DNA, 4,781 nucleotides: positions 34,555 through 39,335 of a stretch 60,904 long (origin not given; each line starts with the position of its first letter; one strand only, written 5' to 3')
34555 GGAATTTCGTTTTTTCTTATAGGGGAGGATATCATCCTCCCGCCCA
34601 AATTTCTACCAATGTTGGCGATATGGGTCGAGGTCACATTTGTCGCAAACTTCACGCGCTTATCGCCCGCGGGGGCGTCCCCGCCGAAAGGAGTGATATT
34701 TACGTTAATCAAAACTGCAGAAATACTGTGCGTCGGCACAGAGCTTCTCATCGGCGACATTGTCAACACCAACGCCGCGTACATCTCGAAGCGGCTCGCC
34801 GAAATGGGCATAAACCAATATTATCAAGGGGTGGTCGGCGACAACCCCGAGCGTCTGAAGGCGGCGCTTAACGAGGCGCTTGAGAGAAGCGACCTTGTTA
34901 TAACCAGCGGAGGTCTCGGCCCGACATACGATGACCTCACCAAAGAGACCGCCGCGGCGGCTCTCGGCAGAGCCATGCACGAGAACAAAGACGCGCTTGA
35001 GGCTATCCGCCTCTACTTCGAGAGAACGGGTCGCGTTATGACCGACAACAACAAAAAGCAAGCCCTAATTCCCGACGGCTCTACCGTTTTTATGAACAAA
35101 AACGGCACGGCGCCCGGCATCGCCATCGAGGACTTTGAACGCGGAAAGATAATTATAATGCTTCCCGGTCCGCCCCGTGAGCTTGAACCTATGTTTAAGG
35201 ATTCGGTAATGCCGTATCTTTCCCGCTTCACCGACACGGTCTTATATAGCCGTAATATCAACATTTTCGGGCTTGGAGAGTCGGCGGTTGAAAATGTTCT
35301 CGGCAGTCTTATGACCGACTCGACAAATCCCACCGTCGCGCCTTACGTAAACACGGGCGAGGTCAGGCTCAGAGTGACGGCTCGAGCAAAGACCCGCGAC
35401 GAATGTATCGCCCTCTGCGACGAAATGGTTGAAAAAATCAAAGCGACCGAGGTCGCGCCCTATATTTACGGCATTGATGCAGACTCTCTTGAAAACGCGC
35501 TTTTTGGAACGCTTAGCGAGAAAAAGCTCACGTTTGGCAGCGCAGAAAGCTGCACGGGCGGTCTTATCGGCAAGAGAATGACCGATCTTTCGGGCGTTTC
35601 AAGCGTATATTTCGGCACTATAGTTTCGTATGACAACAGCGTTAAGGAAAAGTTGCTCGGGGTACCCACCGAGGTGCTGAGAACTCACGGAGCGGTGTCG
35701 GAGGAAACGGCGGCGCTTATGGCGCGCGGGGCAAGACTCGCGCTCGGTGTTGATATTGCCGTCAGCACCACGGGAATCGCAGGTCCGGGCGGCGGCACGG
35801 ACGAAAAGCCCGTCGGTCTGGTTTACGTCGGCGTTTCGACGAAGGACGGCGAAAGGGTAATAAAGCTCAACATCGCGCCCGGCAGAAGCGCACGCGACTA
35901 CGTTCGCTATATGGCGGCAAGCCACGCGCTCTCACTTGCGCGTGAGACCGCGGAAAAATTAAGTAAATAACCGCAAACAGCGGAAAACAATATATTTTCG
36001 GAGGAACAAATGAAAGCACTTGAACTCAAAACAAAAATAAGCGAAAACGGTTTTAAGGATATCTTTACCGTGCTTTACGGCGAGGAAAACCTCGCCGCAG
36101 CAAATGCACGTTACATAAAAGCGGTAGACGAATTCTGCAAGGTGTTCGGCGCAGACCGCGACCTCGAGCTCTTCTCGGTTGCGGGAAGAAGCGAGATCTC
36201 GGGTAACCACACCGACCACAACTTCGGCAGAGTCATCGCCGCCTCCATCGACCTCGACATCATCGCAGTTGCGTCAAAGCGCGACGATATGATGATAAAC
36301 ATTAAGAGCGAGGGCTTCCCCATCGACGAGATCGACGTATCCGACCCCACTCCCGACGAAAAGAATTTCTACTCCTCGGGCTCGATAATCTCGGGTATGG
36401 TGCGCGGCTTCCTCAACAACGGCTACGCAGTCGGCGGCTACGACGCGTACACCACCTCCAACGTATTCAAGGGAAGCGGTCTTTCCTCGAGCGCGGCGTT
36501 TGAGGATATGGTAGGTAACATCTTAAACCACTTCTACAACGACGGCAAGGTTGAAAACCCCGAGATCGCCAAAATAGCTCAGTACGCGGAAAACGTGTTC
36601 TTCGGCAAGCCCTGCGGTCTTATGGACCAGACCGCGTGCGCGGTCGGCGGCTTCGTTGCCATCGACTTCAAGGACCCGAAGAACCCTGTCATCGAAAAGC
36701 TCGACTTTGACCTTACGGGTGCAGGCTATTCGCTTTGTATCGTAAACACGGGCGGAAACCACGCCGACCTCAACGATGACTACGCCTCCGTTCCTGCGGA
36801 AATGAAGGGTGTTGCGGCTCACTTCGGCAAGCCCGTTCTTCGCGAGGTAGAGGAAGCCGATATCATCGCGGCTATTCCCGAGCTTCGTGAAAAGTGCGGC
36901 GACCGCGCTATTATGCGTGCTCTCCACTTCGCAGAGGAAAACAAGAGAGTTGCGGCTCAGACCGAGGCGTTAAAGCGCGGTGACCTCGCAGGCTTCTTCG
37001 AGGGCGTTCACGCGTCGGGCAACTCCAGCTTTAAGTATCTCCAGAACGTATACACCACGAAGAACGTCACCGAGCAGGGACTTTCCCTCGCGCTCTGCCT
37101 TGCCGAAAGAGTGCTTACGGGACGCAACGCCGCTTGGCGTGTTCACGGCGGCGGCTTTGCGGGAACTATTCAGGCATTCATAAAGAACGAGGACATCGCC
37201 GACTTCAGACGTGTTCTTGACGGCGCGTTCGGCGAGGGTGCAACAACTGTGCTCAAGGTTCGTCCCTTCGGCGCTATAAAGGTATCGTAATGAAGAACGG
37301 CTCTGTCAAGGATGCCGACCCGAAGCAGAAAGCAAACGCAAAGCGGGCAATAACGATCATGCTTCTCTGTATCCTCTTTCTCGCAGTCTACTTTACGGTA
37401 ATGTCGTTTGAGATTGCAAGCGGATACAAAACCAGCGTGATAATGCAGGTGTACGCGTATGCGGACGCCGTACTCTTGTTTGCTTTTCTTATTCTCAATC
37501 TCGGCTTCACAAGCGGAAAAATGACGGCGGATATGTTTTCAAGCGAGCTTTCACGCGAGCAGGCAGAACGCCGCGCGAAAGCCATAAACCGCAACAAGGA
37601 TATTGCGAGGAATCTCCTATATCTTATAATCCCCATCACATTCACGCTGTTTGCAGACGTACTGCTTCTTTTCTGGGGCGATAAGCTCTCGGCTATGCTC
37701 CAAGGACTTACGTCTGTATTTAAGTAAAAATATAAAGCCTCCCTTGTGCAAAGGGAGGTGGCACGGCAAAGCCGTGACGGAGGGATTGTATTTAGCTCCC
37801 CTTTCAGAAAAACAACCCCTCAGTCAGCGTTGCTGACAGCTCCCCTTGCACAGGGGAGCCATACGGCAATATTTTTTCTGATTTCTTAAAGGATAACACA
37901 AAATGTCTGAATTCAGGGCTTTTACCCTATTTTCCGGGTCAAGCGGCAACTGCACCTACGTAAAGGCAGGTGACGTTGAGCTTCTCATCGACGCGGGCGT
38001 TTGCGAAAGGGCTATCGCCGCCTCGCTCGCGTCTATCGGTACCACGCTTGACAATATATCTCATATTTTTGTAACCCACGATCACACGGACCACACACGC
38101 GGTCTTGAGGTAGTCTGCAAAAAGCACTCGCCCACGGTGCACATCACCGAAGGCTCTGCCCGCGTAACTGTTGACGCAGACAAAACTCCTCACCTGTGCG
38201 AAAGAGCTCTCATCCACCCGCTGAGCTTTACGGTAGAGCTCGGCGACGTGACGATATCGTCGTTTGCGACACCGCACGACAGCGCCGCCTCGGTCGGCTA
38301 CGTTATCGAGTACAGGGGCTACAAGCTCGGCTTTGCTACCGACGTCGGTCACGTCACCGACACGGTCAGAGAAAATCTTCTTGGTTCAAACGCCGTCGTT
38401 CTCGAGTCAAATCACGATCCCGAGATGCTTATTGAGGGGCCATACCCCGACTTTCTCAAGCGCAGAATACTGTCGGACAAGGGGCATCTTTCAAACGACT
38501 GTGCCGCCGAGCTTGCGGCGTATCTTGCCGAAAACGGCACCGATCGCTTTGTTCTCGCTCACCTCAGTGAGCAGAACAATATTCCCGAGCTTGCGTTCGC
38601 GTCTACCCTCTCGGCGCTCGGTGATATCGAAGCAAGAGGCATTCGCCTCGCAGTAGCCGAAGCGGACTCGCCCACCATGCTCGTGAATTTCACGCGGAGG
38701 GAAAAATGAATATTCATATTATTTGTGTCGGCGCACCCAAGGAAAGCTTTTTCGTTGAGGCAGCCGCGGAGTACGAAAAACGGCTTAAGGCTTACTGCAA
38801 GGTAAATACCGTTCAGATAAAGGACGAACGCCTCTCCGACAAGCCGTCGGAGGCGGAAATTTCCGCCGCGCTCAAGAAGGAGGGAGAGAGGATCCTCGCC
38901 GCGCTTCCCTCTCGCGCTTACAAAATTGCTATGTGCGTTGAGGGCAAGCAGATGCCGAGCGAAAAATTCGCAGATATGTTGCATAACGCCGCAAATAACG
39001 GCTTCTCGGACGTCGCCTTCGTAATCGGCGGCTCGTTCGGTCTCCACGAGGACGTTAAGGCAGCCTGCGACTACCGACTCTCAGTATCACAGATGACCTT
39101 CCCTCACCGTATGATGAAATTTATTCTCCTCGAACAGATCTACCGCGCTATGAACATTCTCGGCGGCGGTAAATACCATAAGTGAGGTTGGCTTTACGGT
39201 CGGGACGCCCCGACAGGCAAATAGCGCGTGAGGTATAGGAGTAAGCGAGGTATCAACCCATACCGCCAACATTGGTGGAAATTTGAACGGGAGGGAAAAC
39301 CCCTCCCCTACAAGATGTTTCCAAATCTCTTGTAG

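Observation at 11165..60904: Nearly every long intergenic spacer is assembled from one shared set of hairpin modules (REP/BIME-like mosaic network)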

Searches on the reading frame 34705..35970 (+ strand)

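Call 8: search_protein_families(library=ncbifam, proteins=[window:34705-35970:+])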
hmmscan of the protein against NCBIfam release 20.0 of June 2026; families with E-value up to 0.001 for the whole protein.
window:34705-35970:+ (421 aa): 17 families
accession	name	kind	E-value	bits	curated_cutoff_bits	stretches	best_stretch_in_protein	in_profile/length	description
NF001813.0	PRK00549.1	equivalog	4.2e-152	506.9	379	1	4-415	2-410/414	competence/damage-inducible protein A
TIGR00200.1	cinA_nterm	subfamily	1.8e-118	395.8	243.15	1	3-414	2-409/414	CinA family nicotinamide mononucleotide deamidase-related protein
NF002291.0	PRK01215.1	equivalog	3.4e-53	180.4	293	1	3-247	4-251/264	nicotinamide mononucleotide deamidase-related protein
TIGR00199.1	PncC_domain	subfamily_domain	1.5e-39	135.5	68.9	1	269-411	4-144/149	nicotinamide-nucleotide amidohydrolase family protein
NF002978.0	PRK03673.1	equivalog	7e-39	133.9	496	1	5-294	4-287/398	nicotinamide mononucleotide deamidase-related protein YfaY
NF002975.0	PRK03661.1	equivalog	1.6e-35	122.2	212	1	266-410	13-155/164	nicotinamide-nucleotide amidase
NF002977.0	PRK03670.1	equivalog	4.5e-35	121.2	305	1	4-174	2-178/252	competence damage-inducible protein A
TIGR00177.1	molyb_syn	domain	3.5e-29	101.6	85.35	1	5-167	4-145/148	molybdenum cofactor synthesis domain-containing protein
NF002972.0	PRK03657.1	equivalog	4.3e-20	72.1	201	1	260-378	18-136/175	2-oxo-tetronate isomerase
NF011068.0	PRK14498.1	equivalog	1.5e-11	43.1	534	1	6-82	197-273/647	molybdopterin biosynthesis protein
NF007960.1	PRK10680.1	equivalog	5.9e-10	38.5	440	1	6-82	184-260/401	molybdopterin molybdotransferase MoeA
NF045515.2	Glp_gephyrin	equivalog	2.5e-08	33.1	475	1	6-83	185-262/403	molybdotransferase-like divisome protein Glp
NF050098.1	MoeA_actino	exception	2.1e-07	30.1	560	1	5-72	184-251/400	molybdopterin molybdotransferase MoeA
NF002947.1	PRK03604.1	equivalog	2.6e-07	30.2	285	1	5-98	148-242/301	bifunctional molybdenum cofactor biosynthesis protein MoaC/MoaB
NF011060.0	PRK14491.1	equivalog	9.1e-05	21.1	532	1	9-80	382-453/598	bifunctional molybdopterin-guanine dinucleotide biosynthesis adaptor protein MobB/molybdopterin molybdotransferase MoeA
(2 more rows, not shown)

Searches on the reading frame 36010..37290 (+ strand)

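Call 8: search_protein_families(library=ncbifam, proteins=[window:36010-37290:+])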
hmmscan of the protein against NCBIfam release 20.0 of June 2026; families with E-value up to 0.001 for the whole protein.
window:36010-37290:+ (426 aa): 8 families
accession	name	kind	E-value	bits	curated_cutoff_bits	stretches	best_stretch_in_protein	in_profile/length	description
NF003472.0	PRK05101.1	equivalog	1.4e-41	142.7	499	1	40-407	9-360/382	galactokinase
NF003705.0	PRK05322.1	equivalog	2.7e-40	138.3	385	1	40-404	8-362/388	galactokinase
TIGR00131.1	gal_kin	equivalog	4.7e-34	117.9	226.65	1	38-405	4-364/388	galactokinase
NF003006.0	PRK03817.1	equivalog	2.3e-32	112.3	443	1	58-403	7-325/352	galactokinase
NF001816.0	PRK00555.1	equivalog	1e-29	103.6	509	1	57-398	7-331/363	galactokinase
TIGR00549.1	mevalon_kin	equivalog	1.5e-07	31.2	163.05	1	76-226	20-161/276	mevalonate kinase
NF049969.1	GlMnHpPKinHddA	equivalog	9.2e-06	25.3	600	1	67-231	23-184/338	D-glycero-D-manno-heptose 7-phosphate kinase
NF003036.0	PRK03926.1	equivalog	2.6e-05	23.5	403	1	75-222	24-152/302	mevalonate kinase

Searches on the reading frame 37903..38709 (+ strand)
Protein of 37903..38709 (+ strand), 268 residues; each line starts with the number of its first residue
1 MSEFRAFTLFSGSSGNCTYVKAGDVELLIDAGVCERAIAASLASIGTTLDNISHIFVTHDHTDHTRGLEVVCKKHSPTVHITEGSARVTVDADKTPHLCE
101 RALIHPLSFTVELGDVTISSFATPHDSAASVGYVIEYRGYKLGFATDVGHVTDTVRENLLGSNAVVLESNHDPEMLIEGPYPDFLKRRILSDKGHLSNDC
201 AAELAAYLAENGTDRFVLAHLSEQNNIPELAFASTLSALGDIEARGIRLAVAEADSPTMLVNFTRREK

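Call 96: search_protein_families(library=pfam, proteins=[window:37903-38709:+], max_evalue=0.0001)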
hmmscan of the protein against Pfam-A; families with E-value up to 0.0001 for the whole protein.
window:37903-38709:+ (268 aa): 2 families
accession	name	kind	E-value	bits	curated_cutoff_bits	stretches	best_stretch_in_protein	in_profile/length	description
PF12706.13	Lactamase_B_2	-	5.9e-19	68.9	27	1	27-220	3-199/200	Beta-lactamase superfamily domain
PF00753.33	Lactamase_B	-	5.5e-14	53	22.7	1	14-159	5-161/196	Metallo-beta-lactamase superfamily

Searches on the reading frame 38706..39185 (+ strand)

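Call 96: search_protein_families(library=pfam, proteins=[window:38706-39185:+], max_evalue=0.0001)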
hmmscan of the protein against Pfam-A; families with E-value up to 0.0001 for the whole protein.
window:38706-39185:+ (159 aa): 1 family
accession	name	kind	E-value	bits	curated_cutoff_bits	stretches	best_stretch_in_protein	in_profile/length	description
PF02590.22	SPOUT_MTase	-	1.7e-53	181.2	27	1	1-158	1-154/154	Predicted SPOUT methyltransferase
